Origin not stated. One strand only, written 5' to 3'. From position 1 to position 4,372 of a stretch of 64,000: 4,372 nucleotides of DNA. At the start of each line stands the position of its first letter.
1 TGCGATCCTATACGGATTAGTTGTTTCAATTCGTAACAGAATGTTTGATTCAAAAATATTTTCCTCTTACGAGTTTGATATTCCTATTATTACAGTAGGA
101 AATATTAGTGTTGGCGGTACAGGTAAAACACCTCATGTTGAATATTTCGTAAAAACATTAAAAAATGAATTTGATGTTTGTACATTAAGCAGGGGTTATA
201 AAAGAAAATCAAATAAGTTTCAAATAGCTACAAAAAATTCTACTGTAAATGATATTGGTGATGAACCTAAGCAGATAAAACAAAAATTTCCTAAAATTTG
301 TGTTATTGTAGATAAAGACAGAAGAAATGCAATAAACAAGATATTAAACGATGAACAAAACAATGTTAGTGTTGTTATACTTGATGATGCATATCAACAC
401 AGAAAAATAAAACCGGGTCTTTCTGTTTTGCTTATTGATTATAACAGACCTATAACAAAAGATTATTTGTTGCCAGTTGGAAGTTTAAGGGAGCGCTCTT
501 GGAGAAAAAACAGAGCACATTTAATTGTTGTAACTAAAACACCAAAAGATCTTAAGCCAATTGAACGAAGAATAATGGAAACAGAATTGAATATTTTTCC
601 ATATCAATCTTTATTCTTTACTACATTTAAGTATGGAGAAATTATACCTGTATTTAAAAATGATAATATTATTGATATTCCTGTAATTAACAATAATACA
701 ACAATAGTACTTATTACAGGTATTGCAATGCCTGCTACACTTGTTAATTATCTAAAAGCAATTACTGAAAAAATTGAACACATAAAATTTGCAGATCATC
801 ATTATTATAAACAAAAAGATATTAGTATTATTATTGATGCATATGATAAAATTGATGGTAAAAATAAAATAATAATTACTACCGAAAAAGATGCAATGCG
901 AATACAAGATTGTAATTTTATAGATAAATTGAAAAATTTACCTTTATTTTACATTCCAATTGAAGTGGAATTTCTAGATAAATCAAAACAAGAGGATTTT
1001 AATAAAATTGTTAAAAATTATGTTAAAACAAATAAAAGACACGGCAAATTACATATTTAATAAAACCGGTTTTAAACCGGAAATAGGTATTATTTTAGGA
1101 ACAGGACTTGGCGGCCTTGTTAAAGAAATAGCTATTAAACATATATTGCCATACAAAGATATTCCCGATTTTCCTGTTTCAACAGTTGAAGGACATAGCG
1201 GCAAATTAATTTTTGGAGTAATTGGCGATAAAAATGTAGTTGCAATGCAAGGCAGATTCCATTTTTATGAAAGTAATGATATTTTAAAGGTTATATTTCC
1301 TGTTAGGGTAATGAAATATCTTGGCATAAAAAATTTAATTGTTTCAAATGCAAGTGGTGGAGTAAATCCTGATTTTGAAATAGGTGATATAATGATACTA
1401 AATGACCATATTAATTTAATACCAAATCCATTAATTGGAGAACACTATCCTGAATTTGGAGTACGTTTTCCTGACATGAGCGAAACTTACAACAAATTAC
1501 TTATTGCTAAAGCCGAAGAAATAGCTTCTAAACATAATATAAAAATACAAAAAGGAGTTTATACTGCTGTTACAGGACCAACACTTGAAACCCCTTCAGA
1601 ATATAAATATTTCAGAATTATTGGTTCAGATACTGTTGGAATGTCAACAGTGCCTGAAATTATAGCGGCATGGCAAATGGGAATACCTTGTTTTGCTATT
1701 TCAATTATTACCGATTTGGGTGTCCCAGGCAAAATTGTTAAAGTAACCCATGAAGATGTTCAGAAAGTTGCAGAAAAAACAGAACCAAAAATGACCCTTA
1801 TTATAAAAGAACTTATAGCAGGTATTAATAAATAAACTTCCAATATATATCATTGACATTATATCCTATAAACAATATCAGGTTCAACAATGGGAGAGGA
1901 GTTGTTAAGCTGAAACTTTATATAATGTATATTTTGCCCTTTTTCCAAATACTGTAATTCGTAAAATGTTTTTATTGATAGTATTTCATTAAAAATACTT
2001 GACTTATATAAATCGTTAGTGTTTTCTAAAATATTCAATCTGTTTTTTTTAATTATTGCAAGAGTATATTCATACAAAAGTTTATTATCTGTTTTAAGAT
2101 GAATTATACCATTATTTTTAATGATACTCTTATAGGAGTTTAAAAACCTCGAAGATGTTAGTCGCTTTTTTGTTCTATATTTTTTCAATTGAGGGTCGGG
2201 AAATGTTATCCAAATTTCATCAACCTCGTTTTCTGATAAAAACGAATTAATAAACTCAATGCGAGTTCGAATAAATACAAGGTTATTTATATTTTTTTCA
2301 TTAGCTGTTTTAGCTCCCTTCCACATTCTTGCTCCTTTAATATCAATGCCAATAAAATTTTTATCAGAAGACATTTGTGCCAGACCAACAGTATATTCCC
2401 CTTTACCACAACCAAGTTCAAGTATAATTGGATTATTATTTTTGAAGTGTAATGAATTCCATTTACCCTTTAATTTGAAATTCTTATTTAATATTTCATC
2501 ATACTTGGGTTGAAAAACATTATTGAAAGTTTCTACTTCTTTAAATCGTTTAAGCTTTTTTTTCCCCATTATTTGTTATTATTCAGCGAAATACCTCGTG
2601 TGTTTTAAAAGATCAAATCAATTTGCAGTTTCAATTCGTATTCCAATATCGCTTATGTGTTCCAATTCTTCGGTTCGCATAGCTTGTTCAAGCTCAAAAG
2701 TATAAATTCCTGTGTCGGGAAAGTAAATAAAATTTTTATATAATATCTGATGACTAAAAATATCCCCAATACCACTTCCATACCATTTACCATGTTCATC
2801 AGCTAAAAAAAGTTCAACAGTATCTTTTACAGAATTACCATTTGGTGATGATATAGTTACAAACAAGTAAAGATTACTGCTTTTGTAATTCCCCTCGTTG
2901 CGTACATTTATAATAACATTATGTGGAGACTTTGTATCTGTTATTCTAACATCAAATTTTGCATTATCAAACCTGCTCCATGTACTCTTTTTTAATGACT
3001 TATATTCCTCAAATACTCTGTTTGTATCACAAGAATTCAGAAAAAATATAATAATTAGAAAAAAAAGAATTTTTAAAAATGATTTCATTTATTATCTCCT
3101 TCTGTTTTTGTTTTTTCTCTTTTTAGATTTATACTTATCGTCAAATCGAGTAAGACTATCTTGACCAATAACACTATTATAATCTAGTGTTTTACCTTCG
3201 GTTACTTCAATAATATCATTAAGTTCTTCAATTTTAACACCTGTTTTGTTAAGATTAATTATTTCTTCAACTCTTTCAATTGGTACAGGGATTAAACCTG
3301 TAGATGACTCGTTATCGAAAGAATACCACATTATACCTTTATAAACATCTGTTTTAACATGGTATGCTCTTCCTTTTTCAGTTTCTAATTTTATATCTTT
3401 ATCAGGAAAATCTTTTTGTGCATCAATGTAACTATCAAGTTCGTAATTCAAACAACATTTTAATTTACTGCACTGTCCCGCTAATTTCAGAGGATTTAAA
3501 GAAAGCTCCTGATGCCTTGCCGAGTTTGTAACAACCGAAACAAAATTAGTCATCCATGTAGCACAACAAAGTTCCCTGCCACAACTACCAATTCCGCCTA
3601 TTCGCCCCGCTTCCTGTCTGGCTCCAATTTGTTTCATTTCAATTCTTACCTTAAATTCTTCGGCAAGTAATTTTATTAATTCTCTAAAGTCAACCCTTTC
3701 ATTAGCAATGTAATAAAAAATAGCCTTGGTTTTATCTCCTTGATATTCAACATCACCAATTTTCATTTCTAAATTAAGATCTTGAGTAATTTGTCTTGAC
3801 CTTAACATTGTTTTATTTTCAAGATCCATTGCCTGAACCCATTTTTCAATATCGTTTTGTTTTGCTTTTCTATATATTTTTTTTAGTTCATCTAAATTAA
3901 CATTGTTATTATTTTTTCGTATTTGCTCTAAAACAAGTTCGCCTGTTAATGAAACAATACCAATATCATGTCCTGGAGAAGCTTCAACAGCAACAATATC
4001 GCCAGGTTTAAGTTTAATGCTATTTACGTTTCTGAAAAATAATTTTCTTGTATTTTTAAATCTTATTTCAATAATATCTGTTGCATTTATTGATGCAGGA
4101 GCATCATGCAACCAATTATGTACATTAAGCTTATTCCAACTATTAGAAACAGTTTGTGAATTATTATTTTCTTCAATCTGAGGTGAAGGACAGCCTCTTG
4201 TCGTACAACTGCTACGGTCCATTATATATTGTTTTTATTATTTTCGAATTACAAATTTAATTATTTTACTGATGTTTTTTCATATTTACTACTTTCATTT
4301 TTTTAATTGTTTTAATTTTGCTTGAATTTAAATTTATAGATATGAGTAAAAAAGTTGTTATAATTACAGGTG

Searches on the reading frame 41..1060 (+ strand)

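Call 66: search_protein_families(library=pfam, proteins=[window:41-1060:+], max_evalue=0.00001)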
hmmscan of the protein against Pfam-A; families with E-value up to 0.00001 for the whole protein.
window:41-1060:+ (339 aa): 1 family
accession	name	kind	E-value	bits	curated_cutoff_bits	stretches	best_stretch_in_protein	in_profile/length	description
PF02606.20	LpxK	-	2.6e-68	231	27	1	2-318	23-320/328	Tetraacyldisaccharide-1-P 4'-kinase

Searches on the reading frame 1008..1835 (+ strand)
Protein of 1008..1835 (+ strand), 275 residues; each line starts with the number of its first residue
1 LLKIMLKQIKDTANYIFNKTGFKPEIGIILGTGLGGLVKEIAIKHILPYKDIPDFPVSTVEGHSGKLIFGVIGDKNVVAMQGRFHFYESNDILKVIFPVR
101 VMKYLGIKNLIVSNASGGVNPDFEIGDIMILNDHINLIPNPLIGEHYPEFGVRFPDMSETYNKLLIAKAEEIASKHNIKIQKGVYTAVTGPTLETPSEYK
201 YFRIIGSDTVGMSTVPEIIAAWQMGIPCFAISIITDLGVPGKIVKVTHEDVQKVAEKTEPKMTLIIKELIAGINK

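Call 66: search_protein_families(library=pfam, proteins=[window:1008-1835:+], max_evalue=0.00001)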
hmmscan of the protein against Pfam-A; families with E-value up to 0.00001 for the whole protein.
window:1008-1835:+ (275 aa): 1 family
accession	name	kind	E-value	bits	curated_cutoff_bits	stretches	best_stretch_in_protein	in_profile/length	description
PF01048.26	PNP_UDP_1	-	1e-46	159.7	25.1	1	25-271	1-233/233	Phosphorylase superfamily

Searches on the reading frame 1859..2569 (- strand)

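Call 66: search_protein_families(library=pfam, proteins=[window:1859-2569:-], max_evalue=0.00001)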
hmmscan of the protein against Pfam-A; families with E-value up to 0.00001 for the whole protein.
window:1859-2569:- (236 aa): 4 families
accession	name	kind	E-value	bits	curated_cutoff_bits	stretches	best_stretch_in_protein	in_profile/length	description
PF02390.23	Methyltransf_4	-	5.3e-33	114.3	24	1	46-215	2-171/173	Putative methyltransferase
PF13847.12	Methyltransf_31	-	1.4e-09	38.2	27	1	46-162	4-113/145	Methyltransferase domain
PF24675.1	NpmA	-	9.5e-08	32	60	1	42-124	20-105/214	16S rRNA (adenine(1408)-N(1))-methyltransferase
PF13649.12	Methyltransf_25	-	1e-06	29.8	27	1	49-122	1-71/97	Methyltransferase domain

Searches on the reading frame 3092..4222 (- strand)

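Call 66: search_protein_families(library=pfam, proteins=[window:3092-4222:-], max_evalue=0.00001)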
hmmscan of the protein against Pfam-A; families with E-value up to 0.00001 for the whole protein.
window:3092-4222:- (376 aa): 1 family
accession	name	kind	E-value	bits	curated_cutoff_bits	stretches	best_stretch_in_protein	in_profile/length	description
PF04468.17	PSP1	-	1.8e-29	102.3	27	1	114-199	1-86/86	PSP1 C-terminal conserved region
